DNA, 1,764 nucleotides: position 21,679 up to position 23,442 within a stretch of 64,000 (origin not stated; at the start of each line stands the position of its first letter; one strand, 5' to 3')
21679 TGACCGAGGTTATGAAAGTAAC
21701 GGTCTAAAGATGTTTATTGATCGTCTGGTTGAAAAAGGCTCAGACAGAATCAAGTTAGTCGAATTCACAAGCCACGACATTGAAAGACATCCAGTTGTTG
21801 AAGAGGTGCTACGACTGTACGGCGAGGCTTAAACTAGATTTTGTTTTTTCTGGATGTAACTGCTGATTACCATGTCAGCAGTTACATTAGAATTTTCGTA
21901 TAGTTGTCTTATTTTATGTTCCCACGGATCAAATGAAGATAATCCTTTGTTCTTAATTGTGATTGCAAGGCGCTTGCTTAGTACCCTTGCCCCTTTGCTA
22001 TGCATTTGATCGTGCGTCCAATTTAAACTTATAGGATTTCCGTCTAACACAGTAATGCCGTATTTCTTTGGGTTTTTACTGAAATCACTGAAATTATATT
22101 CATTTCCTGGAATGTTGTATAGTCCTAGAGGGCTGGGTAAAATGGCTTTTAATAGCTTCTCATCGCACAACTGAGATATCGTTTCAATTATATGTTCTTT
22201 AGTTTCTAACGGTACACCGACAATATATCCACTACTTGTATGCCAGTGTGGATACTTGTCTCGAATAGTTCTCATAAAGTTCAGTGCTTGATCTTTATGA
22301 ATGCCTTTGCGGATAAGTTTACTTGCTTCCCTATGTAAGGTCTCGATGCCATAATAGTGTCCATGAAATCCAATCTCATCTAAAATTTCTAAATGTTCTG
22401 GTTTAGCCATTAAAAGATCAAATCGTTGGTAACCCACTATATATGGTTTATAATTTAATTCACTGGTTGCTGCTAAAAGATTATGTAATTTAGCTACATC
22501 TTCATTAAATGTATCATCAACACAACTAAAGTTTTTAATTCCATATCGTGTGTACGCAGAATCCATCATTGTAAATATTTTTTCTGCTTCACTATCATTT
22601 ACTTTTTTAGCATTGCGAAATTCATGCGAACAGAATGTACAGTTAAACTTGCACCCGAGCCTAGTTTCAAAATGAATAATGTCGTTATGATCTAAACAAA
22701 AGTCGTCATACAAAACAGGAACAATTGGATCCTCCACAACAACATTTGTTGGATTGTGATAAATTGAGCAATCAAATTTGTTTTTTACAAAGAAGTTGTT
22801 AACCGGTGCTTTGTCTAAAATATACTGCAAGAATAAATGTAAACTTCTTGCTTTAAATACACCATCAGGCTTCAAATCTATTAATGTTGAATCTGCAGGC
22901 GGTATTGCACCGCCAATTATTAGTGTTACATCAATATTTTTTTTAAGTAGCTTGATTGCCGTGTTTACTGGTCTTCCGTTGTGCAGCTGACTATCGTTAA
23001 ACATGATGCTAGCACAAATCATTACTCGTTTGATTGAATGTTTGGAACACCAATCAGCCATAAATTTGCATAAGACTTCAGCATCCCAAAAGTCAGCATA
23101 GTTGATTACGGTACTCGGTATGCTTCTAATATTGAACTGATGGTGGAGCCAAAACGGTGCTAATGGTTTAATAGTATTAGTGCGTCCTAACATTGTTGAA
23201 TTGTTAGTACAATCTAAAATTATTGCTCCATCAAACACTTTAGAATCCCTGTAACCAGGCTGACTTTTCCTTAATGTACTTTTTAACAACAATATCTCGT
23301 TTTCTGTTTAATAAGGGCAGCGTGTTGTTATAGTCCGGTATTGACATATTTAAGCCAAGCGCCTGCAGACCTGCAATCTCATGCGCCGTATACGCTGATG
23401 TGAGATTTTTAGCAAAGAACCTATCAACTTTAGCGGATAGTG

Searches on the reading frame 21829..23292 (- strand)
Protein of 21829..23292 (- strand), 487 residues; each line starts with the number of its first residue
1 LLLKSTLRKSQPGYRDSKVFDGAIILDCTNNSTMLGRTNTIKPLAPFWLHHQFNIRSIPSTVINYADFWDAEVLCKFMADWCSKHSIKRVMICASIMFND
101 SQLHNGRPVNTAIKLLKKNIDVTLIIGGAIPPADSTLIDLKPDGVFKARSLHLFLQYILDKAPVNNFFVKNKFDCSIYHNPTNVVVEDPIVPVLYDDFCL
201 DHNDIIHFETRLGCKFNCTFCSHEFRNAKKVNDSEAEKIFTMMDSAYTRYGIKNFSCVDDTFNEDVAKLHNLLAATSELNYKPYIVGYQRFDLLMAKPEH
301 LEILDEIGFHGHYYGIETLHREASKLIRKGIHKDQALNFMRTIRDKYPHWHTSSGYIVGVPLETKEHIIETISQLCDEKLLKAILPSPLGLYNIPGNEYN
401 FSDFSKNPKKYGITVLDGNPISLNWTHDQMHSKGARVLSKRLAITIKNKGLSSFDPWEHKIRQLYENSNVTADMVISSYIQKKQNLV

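Call 14: search_protein_families(library=pfam, proteins=[window:21829-23292:-])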
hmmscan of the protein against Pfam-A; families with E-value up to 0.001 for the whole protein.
window:21829-23292:- (487 aa): 1 family
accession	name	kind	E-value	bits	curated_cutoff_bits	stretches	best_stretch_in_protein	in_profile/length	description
PF04055.27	Radical_SAM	-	8.5e-13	49.2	29.5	1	213-374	6-165/166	Radical SAM superfamily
